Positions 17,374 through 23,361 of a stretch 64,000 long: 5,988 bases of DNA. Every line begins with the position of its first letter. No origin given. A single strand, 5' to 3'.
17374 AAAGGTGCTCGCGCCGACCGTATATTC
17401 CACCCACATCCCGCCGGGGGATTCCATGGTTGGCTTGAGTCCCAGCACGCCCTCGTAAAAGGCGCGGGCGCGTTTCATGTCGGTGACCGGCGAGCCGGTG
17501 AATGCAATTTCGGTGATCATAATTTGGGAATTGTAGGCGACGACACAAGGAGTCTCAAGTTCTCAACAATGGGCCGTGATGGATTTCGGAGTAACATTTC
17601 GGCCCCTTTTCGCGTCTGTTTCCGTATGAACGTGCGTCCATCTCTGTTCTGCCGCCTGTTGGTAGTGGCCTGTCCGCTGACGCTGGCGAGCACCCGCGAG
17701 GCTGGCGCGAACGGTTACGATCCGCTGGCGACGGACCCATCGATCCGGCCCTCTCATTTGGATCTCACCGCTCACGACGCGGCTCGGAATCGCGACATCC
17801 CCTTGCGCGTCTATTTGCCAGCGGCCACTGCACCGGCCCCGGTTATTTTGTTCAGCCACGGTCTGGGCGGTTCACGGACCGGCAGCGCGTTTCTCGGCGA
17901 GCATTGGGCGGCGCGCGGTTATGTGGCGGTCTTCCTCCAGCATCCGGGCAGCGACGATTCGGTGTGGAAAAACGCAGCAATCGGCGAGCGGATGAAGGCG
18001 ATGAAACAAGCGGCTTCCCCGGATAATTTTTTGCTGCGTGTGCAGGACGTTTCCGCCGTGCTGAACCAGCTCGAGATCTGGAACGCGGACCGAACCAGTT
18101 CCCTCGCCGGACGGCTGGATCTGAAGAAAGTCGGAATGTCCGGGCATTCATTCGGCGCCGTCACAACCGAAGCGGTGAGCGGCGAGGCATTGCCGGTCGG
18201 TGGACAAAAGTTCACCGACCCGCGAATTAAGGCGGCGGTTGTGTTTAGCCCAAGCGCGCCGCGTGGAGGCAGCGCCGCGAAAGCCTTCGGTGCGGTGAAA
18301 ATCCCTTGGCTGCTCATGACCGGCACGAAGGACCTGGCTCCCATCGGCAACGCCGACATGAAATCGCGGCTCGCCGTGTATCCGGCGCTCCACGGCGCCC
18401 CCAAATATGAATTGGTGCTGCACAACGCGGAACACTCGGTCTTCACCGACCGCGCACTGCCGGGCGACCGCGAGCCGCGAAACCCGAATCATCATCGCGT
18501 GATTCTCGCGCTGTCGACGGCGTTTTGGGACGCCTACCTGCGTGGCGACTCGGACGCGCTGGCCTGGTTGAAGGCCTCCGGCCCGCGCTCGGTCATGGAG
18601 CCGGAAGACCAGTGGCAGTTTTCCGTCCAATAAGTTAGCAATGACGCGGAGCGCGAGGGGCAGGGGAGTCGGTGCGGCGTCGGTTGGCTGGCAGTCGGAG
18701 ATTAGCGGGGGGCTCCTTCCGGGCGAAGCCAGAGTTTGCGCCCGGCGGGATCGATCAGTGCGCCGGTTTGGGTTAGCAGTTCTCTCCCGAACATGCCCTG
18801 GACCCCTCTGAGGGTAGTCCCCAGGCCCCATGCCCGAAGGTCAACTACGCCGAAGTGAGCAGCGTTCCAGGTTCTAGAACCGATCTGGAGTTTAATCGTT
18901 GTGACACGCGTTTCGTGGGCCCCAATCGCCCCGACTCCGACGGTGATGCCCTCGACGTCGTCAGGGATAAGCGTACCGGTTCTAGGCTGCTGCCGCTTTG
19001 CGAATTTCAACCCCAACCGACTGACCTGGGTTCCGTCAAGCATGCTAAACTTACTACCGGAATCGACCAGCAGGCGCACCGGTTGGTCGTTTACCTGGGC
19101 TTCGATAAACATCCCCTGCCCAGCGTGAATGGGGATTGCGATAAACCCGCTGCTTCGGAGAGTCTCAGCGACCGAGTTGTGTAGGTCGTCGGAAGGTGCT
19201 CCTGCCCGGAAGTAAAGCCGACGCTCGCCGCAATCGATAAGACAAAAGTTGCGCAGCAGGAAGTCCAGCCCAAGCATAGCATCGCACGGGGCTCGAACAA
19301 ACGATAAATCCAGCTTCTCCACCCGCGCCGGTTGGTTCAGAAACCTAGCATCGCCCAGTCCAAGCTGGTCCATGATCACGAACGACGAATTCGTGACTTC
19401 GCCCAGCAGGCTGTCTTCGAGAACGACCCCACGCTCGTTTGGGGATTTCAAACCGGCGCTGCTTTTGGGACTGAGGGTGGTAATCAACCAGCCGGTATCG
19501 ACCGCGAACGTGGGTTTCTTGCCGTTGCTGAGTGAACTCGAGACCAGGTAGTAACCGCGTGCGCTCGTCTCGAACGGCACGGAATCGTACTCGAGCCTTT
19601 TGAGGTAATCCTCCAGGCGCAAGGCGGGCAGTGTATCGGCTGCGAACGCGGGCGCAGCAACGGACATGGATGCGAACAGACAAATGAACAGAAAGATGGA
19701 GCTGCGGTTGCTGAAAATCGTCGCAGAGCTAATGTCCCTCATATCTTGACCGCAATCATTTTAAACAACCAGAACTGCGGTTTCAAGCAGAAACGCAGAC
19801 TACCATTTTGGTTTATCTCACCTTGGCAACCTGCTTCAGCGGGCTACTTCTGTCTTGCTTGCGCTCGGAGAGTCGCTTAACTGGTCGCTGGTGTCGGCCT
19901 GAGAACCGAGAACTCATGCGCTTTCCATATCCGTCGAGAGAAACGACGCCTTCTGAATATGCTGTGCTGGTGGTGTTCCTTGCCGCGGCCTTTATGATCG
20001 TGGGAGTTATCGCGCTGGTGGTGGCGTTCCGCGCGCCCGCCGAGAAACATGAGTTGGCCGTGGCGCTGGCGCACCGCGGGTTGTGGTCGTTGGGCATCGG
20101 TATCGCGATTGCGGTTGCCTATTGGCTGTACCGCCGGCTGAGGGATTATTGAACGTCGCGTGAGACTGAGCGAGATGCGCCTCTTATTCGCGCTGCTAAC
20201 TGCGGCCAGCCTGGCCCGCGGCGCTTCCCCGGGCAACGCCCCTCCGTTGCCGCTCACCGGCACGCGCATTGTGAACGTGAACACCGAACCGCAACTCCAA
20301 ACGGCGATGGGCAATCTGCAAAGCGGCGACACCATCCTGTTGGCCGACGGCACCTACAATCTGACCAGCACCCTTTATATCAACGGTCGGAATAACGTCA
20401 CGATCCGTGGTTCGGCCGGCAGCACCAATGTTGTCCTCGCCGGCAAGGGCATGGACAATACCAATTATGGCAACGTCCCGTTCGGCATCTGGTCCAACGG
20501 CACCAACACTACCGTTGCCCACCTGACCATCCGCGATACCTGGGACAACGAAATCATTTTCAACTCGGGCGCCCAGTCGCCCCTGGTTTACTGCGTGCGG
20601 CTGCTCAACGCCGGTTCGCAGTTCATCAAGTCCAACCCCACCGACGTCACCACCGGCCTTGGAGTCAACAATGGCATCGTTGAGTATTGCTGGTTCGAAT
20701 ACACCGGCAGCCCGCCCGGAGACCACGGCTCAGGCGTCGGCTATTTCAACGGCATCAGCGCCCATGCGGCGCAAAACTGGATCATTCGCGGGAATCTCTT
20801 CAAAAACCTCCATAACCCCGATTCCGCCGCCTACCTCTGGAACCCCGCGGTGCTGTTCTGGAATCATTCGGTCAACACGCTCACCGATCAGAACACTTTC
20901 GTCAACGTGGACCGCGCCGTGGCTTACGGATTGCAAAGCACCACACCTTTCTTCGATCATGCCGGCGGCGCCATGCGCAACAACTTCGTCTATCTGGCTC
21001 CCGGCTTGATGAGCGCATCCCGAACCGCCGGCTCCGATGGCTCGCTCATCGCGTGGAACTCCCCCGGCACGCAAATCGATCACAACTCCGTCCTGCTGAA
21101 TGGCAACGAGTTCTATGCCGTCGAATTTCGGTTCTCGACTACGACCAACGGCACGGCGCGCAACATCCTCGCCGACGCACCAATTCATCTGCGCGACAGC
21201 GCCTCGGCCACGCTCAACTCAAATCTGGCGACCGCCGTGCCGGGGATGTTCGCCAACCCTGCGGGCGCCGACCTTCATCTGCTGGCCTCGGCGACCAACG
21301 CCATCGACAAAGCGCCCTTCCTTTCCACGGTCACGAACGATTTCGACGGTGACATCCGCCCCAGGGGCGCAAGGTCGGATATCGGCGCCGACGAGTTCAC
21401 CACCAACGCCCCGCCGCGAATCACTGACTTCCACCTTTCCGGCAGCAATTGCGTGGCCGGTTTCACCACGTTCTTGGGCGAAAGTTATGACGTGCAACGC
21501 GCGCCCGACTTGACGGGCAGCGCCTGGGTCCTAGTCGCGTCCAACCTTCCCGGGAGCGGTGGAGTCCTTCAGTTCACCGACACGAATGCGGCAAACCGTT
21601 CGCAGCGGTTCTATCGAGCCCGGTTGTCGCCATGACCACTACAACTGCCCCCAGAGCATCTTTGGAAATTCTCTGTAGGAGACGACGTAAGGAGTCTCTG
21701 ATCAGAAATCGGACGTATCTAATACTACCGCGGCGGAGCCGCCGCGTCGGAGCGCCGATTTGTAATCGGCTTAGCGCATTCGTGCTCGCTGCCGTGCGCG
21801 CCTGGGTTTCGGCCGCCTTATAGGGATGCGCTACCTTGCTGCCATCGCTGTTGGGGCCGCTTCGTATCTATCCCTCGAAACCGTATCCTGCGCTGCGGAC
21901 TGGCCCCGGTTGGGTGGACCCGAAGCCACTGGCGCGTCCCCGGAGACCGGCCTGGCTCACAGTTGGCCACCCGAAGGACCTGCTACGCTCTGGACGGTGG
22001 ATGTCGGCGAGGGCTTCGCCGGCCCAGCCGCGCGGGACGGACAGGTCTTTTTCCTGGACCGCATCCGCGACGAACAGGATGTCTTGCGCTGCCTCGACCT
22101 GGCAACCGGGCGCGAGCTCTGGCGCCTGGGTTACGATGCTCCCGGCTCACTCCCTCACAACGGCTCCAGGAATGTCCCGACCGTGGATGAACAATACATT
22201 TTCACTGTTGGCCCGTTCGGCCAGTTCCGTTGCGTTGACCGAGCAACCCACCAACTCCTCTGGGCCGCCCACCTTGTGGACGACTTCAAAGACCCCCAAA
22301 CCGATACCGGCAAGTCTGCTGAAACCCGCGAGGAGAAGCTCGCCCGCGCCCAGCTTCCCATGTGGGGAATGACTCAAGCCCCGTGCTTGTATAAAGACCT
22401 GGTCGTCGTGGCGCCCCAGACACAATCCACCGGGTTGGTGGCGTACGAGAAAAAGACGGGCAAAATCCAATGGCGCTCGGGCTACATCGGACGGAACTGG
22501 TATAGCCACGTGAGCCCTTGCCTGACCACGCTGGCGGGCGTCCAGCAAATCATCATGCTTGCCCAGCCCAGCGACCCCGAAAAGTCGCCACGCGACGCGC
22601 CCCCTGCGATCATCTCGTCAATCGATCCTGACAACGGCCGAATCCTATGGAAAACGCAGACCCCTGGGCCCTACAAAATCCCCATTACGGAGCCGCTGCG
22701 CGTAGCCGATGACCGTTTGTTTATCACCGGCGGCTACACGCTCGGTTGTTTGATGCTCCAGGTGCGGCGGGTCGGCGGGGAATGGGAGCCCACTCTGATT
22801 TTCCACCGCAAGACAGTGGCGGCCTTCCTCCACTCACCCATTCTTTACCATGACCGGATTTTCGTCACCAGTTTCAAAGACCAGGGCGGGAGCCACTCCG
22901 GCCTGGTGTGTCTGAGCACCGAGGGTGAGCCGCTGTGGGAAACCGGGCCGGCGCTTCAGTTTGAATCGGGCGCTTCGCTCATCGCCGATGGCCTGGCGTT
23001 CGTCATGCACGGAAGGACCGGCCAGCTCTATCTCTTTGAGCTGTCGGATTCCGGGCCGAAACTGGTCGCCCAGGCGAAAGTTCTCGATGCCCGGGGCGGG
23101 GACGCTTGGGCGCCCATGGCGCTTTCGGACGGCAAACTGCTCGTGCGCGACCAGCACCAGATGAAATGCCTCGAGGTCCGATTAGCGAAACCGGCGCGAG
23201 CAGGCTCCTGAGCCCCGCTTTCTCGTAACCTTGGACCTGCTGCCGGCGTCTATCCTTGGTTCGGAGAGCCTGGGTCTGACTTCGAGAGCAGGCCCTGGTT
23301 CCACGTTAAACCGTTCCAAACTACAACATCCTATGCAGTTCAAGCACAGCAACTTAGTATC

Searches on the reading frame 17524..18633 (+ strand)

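Call 51: search_protein_families(library=pfam, proteins=[window:17524-18633:+], max_evalue=0.00001)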
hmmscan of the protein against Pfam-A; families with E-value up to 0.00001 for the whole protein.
window:17524-18633:+ (369 aa): 3 families
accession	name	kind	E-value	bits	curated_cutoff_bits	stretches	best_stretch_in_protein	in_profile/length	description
PF03403.19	PAF-AH_p_II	-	2.8e-08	33.2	20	0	105-146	100-139/372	Platelet-activating factor acetylhydrolase, isoform II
PF12740.14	PETase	-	6.6e-07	29.4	28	1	172-308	99-215/263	PET hydrolase-like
PF02129.25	Peptidase_S15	-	3.5e-06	27.4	23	0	92-146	5-65/262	X-Pro dipeptidyl-peptidase (S15 family)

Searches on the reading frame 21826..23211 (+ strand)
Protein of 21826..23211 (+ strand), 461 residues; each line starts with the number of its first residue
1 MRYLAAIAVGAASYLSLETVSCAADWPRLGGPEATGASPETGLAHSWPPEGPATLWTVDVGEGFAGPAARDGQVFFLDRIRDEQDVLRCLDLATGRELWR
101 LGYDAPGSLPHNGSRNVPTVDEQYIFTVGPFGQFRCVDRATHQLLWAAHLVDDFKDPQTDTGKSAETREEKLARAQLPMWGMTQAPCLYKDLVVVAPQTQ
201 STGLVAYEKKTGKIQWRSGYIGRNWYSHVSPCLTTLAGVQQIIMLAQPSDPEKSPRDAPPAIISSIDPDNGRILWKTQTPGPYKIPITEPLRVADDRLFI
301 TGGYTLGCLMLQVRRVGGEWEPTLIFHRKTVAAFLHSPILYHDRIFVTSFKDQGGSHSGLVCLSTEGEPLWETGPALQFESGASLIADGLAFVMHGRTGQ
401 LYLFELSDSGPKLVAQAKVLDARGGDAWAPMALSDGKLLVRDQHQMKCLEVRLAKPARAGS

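Call 51: search_protein_families(library=pfam, proteins=[window:21826-23211:+], max_evalue=0.00001)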
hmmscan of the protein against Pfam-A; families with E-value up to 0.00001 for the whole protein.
window:21826-23211:+ (461 aa): 2 families
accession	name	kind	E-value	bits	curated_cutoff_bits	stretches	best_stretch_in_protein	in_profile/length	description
PF13360.13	PQQ_2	-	2.8e-23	83.2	27.6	1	85-351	4-215/233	Outer membrane protein assembly factor BamB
PF01011.28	PQQ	-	8.4e-06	25.2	26.7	0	124-218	489-574/595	Glucose/ethanol/alcohol dehydrogenase, beta-propeller domain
